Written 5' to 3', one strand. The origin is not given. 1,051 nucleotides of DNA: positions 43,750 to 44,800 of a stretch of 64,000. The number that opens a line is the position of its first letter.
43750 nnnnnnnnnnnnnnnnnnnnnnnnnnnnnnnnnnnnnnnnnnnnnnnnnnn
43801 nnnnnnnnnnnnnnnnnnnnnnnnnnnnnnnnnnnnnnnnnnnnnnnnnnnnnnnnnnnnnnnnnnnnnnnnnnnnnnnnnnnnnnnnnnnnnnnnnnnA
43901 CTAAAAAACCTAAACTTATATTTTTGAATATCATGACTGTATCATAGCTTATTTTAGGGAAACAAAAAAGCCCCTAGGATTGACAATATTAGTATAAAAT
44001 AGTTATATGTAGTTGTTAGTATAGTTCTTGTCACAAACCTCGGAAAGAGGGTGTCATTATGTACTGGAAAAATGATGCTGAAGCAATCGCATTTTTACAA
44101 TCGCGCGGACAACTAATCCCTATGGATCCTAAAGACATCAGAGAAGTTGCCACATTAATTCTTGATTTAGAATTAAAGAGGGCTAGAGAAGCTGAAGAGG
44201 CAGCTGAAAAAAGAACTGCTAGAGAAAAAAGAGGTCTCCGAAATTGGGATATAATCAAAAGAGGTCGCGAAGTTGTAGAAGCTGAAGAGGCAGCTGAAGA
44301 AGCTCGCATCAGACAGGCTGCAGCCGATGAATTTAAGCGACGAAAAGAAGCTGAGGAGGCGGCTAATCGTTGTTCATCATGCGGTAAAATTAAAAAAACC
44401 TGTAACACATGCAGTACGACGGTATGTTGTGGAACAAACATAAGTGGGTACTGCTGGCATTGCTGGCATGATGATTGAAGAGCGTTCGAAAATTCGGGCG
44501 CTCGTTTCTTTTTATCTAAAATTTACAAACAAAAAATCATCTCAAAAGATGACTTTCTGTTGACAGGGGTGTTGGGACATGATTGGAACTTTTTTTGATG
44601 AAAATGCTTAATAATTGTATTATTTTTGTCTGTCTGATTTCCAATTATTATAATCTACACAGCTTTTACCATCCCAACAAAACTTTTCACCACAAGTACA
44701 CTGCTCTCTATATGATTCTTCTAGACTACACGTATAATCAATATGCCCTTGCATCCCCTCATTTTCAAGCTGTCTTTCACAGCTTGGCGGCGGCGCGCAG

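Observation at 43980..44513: GC-rich 139-aa protein: EAEEAAE-repeat helix plus a Cys/Ser/Thr-rich C-terminal 36-mer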

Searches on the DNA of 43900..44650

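Call 43: search_rna_families(source=window, start=43900, end=44650, threshold=evalue, max_evalue=1)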
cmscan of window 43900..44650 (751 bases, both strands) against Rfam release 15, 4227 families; matches with E-value up to 1: 2.
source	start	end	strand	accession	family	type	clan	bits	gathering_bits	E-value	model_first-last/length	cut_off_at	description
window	44525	44619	-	RF01480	rli52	Cis-reg;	-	26.4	70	0.12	1-95/95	no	Listeria sRNA rli52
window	44541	44650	+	RF01295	SCARNA7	Gene; snRNA; snoRNA; scaRNA;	-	14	65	0.38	1-110/330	3'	Small Cajal body-specific RNA 7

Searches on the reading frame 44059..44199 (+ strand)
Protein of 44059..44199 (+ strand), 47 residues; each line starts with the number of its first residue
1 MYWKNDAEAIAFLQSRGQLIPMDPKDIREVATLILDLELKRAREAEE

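Call 56: search_protein_families(library=pfam, proteins=[window:44059-44199:+], max_evalue=1)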
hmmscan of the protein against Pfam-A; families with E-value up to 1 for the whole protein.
seq(47 aa): 1 family
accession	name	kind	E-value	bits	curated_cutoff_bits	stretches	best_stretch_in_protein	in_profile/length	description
PF17863.7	AAA_lid_2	-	0.097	12.9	22.7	1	7-37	25-52/74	AAA lid domain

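Call 65: search_solved_structures(query=window:44059-44199:+, max_evalue=10, show_alignments=3)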
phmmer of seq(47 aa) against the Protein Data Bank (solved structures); distinct sequences matched with E-value up to 10: 2.
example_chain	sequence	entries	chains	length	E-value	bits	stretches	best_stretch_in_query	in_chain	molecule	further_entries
8eov_A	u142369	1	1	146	0.28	14.8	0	20-44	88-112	C2HR1_4r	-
2ka6_B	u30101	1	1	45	1.7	12.4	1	12-39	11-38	Signal transducer and activator of transcription 1-alpha/beta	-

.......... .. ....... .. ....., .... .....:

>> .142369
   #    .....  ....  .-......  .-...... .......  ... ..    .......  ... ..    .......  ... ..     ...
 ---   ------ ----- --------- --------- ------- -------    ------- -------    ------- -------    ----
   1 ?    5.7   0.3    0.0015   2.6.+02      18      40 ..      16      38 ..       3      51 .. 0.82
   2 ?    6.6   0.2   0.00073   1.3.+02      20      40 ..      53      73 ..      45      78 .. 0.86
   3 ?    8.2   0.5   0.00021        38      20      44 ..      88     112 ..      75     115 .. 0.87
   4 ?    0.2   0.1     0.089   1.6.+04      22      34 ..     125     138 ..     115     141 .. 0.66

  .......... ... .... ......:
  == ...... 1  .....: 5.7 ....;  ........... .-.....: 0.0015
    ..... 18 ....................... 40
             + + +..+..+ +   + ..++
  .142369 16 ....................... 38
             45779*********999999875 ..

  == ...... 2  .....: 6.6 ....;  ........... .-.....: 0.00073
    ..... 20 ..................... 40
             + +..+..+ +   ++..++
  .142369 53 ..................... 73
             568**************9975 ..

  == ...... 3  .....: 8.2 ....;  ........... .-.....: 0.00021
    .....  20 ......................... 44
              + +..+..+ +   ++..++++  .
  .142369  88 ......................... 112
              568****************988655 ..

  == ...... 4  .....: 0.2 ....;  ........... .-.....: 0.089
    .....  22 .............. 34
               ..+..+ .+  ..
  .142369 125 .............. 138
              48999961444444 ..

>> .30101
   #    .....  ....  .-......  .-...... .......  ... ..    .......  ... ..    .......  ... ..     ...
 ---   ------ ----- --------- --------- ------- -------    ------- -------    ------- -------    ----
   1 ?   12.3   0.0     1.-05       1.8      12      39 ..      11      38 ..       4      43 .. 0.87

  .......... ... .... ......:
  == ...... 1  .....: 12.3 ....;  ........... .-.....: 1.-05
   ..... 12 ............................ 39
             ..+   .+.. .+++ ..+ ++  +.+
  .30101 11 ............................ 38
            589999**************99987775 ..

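Call 66: search_protein_families(library=pfam, proteins=[window:44059-44199:+], max_evalue=10)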
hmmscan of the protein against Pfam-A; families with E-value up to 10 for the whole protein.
seq(47 aa): 1 family
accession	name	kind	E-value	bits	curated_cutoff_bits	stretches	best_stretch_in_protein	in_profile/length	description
PF17863.7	AAA_lid_2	-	0.097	12.9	22.7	1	7-37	25-52/74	AAA lid domain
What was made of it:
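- On Desulforedoxin-type Fe(Cys)4: No Pfam hit for the tail (calls 56, 66).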
